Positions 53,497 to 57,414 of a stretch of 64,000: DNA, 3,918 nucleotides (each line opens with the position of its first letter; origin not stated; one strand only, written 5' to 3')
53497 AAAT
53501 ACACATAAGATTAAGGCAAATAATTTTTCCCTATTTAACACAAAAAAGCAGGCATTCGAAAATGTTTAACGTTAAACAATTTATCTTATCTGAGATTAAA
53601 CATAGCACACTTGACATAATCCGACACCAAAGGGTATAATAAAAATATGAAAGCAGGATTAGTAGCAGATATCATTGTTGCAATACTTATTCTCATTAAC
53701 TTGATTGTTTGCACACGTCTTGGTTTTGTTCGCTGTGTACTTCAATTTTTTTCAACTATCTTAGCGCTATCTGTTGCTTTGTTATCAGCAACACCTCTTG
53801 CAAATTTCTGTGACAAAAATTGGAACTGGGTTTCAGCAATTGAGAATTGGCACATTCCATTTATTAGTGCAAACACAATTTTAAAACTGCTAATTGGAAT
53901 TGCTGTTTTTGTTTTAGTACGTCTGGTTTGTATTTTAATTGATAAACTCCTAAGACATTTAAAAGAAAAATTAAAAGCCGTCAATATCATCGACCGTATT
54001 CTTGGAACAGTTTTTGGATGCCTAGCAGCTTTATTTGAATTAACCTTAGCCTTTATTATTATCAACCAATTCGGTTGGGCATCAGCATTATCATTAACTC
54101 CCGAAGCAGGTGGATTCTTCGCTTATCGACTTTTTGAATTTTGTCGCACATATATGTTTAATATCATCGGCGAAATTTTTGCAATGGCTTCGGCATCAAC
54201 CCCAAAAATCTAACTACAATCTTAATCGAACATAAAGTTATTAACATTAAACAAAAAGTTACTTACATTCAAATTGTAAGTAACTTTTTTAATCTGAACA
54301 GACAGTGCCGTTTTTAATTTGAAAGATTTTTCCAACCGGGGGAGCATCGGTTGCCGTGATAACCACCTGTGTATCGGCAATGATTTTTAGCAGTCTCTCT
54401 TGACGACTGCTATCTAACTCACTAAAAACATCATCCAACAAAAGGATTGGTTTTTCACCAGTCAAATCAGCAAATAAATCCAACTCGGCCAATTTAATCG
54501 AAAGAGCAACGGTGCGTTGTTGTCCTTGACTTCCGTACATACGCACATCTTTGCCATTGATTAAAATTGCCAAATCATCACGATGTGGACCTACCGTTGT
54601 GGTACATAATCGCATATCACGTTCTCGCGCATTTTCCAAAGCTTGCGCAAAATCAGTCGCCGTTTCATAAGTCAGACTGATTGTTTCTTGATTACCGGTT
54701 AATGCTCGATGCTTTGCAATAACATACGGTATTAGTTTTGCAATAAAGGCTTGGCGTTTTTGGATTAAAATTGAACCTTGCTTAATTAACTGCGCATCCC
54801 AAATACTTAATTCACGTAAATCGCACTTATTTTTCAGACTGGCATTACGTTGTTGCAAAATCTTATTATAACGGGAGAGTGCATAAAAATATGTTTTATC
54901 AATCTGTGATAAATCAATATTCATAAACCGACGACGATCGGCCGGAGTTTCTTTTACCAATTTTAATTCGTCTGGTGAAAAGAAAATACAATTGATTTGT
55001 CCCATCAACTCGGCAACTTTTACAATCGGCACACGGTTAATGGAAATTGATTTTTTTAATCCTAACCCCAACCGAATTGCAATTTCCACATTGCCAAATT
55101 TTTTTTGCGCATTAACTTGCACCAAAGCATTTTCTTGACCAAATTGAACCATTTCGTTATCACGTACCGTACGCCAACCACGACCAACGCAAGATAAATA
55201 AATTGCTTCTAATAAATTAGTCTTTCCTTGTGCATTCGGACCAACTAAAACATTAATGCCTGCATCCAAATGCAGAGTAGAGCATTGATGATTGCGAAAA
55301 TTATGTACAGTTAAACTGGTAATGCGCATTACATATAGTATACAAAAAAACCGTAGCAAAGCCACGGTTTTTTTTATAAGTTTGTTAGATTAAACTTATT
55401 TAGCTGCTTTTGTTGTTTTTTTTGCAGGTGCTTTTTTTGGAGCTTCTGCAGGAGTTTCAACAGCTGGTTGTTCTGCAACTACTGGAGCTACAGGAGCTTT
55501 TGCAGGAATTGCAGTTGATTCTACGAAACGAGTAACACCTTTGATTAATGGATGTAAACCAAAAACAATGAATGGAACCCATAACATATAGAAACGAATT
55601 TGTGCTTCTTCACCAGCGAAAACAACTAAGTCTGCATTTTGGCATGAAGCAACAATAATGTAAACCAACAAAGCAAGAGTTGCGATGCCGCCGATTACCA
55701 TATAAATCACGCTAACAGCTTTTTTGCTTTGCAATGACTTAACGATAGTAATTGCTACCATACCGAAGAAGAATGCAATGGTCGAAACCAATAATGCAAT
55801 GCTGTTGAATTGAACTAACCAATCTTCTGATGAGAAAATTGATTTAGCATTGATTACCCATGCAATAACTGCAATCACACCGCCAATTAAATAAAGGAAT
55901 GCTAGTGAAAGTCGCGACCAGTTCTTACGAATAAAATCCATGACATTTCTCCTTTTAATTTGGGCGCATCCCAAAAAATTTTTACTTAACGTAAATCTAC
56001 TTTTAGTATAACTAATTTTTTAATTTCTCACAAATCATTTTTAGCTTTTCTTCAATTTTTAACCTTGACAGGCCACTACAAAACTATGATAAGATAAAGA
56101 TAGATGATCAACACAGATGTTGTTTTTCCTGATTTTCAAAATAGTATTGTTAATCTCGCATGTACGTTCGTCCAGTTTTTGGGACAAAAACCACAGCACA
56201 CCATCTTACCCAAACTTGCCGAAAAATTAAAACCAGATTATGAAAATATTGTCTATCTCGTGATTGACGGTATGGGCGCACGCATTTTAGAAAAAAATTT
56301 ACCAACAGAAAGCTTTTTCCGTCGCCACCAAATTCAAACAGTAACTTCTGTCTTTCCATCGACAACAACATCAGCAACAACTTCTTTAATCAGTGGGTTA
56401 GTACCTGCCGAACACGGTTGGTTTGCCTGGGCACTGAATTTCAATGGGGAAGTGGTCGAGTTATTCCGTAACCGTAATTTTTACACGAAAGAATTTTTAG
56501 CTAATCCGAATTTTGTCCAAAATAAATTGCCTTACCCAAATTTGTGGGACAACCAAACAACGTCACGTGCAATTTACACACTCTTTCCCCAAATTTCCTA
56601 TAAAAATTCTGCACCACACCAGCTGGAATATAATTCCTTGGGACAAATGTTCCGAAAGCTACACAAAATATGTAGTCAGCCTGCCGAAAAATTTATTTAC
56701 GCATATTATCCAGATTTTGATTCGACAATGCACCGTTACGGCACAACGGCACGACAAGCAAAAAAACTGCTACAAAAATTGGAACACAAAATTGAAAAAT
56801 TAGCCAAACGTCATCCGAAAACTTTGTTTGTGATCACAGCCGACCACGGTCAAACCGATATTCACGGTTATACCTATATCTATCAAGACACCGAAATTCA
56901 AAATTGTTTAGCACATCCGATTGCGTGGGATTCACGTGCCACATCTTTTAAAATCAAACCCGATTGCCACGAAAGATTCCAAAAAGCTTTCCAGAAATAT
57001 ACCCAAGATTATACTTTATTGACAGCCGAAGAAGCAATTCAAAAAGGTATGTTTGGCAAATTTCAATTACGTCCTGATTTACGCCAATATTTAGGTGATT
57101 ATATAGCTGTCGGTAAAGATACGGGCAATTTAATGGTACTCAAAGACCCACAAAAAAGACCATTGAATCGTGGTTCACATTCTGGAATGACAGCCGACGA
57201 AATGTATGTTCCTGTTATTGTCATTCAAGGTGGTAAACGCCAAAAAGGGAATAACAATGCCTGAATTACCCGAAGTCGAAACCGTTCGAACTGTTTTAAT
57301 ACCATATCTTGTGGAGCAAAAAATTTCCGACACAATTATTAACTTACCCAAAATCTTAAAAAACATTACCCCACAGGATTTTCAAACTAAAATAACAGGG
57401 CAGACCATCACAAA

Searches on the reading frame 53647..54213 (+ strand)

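Call 102: search_protein_families(library=pfam, proteins=[window:53647-54213:+], max_evalue=0.001)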
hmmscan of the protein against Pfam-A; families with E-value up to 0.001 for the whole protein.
window:53647-54213:+ (188 aa): 1 family
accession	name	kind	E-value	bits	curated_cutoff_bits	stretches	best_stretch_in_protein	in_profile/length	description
PF02674.22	Colicin_V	-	2.6e-16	60.4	29.3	1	8-145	2-124/144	Colicin V production protein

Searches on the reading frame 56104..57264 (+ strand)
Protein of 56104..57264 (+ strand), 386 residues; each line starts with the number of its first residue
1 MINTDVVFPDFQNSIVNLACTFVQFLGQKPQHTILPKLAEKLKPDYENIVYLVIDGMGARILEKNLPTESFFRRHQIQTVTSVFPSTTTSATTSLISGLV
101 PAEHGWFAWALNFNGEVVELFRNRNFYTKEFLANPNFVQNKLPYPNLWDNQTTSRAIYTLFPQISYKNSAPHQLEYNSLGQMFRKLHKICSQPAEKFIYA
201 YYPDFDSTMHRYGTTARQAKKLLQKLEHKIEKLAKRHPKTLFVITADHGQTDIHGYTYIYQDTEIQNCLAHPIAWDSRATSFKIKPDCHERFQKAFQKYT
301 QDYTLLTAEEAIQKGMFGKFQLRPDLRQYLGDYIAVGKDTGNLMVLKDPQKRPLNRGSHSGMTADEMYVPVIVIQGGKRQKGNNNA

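Call 102: search_protein_families(library=pfam, proteins=[window:56104-57264:+], max_evalue=0.001)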
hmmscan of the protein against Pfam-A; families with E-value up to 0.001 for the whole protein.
window:56104-57264:+ (386 aa): 4 families
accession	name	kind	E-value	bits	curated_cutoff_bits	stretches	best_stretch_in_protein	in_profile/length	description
PF01663.27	Phosphodiest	-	5.2e-21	76.1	23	1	50-353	2-323/342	Type I phosphodiesterase / nucleotide pyrophosphatase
PF09949.15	APP1_cat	-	1.9e-05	25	27.1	1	194-263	69-143/154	Phosphatidate phosphatase APP1, catalytic domain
PF08665.17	PglZ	-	2.3e-05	24.9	25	0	194-250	113-172/179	PglZ domain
PF01676.23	Metalloenzyme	-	0.00039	20.5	24.3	0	183-253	135-205/252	Metalloenzyme superfamily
